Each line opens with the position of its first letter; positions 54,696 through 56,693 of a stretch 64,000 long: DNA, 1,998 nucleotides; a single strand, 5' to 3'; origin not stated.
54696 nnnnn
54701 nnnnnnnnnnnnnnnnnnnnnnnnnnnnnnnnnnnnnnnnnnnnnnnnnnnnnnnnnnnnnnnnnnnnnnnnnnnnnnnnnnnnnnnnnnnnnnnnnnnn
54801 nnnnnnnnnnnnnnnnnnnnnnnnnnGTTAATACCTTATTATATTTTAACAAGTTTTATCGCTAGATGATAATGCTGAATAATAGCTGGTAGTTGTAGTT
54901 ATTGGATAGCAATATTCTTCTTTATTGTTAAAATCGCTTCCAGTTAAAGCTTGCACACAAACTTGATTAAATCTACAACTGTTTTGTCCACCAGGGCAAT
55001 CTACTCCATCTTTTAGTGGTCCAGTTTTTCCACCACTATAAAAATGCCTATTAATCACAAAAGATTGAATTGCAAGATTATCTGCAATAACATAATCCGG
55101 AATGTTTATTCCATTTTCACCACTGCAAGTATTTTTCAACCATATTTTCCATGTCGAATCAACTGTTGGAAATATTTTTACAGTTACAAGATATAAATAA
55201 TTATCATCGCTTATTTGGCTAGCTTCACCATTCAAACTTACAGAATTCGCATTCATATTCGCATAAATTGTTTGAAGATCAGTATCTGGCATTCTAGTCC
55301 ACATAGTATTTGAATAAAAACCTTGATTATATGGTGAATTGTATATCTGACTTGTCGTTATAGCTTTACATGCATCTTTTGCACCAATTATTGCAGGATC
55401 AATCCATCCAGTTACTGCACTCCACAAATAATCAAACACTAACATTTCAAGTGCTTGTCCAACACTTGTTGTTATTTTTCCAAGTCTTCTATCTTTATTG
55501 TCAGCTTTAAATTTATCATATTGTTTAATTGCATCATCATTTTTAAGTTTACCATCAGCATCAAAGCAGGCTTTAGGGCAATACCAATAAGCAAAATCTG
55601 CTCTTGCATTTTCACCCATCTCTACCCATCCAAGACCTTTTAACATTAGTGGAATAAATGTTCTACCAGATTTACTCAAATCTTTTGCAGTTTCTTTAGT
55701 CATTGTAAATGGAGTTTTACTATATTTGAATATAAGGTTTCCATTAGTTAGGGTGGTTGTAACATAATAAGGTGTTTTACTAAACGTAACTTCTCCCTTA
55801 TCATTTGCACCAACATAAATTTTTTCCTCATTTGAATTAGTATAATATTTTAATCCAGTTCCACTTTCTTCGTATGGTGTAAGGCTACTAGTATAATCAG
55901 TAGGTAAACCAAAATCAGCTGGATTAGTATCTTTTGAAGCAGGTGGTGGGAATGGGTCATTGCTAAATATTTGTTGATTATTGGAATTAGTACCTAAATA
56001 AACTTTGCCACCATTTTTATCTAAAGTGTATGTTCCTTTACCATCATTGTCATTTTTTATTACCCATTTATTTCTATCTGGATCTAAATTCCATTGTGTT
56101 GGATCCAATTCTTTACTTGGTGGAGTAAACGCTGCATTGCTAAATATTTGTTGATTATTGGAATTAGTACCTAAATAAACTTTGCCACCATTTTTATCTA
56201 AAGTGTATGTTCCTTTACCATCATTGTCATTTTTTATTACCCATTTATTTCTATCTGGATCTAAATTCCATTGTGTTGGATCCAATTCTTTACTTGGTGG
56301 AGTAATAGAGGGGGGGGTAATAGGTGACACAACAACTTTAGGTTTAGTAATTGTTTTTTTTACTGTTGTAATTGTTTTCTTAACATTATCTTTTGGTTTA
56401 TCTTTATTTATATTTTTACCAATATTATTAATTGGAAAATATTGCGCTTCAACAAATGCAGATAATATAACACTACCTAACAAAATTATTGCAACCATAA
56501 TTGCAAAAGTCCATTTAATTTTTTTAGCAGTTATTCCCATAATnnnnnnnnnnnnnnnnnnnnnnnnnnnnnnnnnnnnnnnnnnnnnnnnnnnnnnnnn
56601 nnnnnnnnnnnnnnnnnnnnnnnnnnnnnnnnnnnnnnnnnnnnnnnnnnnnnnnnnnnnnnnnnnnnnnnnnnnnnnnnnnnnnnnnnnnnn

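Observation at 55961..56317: Perfect 2 x 177-nt tandem duplication plus a C8 homopolymer in a surface-protein gene: candidate contingency (phase/length-variable) locus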

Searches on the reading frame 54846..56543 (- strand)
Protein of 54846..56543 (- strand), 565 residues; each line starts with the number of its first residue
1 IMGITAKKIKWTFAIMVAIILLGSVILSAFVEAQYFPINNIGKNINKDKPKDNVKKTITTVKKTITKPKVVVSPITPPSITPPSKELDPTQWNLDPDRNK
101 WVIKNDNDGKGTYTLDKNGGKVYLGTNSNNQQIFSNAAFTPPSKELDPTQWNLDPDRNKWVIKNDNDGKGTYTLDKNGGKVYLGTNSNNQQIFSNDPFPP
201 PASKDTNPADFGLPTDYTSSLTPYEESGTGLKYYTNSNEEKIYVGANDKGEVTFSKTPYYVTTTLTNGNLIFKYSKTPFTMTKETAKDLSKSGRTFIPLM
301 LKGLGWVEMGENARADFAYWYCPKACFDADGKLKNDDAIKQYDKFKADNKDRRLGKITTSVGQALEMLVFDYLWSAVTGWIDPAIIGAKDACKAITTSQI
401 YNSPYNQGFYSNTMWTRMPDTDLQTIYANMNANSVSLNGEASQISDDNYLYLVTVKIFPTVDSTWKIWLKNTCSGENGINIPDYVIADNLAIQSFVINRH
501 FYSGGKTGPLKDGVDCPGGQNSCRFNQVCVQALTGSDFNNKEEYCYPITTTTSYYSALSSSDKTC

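Call 7: search_protein_families(library=pfam, proteins=[window:54846-56543:-], max_evalue=0.01)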
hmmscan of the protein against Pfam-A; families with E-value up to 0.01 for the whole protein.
window:54846-56543:- (565 aa): 0 families

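Call 13: find_homologous_proteins(query=window:54846-56540:-, max_evalue=0.001)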
Query window:54846-56540:- (564 aa): 1 proteins with E <= 0.001 among 8000 candidates.
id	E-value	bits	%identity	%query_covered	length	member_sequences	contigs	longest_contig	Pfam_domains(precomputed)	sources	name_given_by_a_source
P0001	0.0e+0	1254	87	100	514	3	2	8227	-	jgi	-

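Call 14: find_encoding_contigs(protein=window:54846-56540:-, flank=10000, max_places=10)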
Protein window:54846-56540:- (564 aa): no gene with exactly this product is on record in the collection.

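Call 16: find_encoding_contigs(protein=P0001, flank=10000, max_places=10)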
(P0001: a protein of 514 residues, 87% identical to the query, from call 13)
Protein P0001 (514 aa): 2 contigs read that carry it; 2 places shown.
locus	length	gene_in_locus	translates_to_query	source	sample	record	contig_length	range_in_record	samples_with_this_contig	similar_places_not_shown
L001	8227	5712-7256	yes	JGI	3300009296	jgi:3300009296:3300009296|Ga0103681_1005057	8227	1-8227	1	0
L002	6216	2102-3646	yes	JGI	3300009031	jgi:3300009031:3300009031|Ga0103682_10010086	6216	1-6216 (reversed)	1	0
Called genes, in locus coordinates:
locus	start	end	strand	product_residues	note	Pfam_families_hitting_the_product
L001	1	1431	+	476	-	?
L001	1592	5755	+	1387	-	-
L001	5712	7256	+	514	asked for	-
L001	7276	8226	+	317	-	?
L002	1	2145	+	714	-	?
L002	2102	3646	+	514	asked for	-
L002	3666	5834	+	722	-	-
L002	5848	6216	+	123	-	?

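Call 19: list_cluster_members(proteins=[P0001])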
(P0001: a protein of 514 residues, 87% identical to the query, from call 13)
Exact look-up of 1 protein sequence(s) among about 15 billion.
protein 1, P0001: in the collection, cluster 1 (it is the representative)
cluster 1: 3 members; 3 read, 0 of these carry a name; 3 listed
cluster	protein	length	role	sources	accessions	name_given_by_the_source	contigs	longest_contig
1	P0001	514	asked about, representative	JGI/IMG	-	-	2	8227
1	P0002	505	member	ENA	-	-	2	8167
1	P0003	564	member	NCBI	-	-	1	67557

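Call 22: find_encoding_contigs(protein=P0002, flank=10000, max_places=10)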
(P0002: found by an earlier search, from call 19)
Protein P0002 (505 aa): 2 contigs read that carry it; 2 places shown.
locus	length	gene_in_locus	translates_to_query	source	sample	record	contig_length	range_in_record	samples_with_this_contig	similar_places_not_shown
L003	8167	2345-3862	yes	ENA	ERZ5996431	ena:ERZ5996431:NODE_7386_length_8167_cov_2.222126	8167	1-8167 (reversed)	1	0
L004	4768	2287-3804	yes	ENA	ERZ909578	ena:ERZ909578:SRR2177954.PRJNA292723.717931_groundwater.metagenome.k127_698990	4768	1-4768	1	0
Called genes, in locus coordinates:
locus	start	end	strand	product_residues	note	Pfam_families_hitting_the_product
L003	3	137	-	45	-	?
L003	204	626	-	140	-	PF01850:PIN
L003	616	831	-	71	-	-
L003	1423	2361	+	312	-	-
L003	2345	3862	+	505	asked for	-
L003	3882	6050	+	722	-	-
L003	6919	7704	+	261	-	PF01149:Fapy_DNA_glyco, PF06831:H2TH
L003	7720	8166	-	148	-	?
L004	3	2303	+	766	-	?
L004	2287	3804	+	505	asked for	-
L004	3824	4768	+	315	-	?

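Call 23: find_encoding_contigs(protein=P0003, flank=10000, max_places=10)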
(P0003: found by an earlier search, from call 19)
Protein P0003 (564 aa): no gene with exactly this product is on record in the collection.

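Call 29: search_protein_representatives(protein=window:54846-56540:-)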
Query: 564 residues. Proteins with E-value up to 0.001 (for the whole library): 6; up to 1e-10: 3; up to 1e-30: 1. The best 6 are listed.
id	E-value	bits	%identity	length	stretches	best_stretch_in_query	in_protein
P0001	0.0e+00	1253.6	100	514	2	140-564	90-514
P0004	7.7e-22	94.1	37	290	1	409-553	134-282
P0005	5.8e-21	91.2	41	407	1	414-546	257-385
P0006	2.2e-07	46.4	36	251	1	422-554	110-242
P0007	5.5e-04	35.2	28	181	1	417-533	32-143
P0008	8.6e-04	34.5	42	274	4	526-558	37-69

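Call 30: search_protein_families(library=pfam, proteins=[P0004, P0005, P0006, P0007, P0008], max_evalue=0.01)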
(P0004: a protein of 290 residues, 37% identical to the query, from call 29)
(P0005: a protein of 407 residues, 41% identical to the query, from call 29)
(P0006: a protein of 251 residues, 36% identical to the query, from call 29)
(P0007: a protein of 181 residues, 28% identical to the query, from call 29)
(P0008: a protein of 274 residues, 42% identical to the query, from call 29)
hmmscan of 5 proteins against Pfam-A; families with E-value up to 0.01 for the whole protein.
P0004 (290 aa): 0 families

P0005 (407 aa): 0 families

P0006 (251 aa): 0 families

P0007 (181 aa): 1 family
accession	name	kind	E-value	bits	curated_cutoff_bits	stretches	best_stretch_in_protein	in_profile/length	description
PF24745.1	DUF7693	-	0.0042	17.7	27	1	36-106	3-73/99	Domain of unknown function (DUF7693)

P0008 (274 aa): 6 families
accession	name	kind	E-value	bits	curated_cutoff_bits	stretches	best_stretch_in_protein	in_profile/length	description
PF09565.16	RE_NgoFVII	-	1.3e-08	34.8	23.8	0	126-174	22-68/162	NgoFVII restriction endonuclease N-terminal PLD domain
PF11297.13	DUF3098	-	1.2e-07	31.5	25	0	23-66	15-58/67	Protein of unknown function (DUF3098)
PF22494.2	choice_anch_I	-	2.8e-05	23.6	32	0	40-84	74-118/489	Choice-of-anchor I domain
PF10692.14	DUF2498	-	3e-05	24.3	25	0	25-60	24-59/79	Protein of unknown function (DUF2498)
PF16533.10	SOAR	-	4.9e-05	23.6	25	0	66-95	71-100/101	STIM1 Orai1-activating region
PF08709.17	Ins145_P3_rec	-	0.0015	18.2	23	0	58-77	17-36/213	Inositol 1,4,5-trisphosphate/ryanodine receptor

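Call 31: find_related_loci(query=window:54846-56540:-, collection=genome_contigs, flank=10000)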
Query window:54846-56540:- (564 aa) in genome_contigs; peptide patterns used: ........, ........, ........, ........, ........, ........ (x = any residue, [..] = any of these).
79 stretches matched a pattern, but none encodes a relative of the query by tblastn (E <= 1e-3).

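Call 36: search_solved_structures(query=window:54846-56540:-, max_evalue=1)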
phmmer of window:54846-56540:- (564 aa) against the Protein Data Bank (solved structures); distinct sequences matched with E-value up to 1: 0.

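Call 50: find_related_loci(query=window:54846-56540:-, collection=metagenome_contigs, flank=5000)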
Query window:54846-56540:- (564 aa) in metagenome_contigs; peptide patterns used: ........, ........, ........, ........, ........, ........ (x = any residue, [..] = any of these).
188 stretches matched a pattern, but none encodes a relative of the query by tblastn (E <= 1e-3).

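Call 51: predict_structure(protein=window:54846-56540:-)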
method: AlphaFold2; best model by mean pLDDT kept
length: 564 residues; sequences in the alignment: 1
mean_pLDDT: 38.7   pTM: 0.27
mean pLDDT of the five models: 38.7, 34.9, 34.2, 32.2, 30.0
residues with pLDDT >= 90: 0; 70-90: 23; 50-70: 57; < 50: 484
segments of 3 or more residues with pLDDT < 50: 34-454, 473-478, 492-520, 535-539, 548-564
pLDDT, mean of each block of 10 residues (from residue 1): 58 80 70 46 42 39 32 26 37 43 42 40 35 29 36 41 40 39 34 32 35 36 38 39 32 30 32 34 33 27 25 28 33 38 37 28 30 28 25 27 27 23 24 38 40 48 67 48 62 44 37 37 62 55 56 25 26
secondary structure, 60 per line:
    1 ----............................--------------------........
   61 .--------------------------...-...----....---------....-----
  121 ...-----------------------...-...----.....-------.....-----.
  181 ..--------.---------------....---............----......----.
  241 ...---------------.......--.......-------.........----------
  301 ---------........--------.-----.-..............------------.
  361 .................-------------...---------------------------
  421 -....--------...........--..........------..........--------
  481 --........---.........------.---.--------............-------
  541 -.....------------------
elements in order: H5-32 H53-61 E92-94 E99-102 E112-115 E121-123 E151-153 E158-162 E170-174 E180-182 H207-210 H214-219 E220-225 E230-235 E240-243 E259-265 E268-274 H282-290 H310-317 H334-347 H360-377 H422-425 E434-444 E447-456 E463-472 E483-490 E494-502 E522-533 E542-546
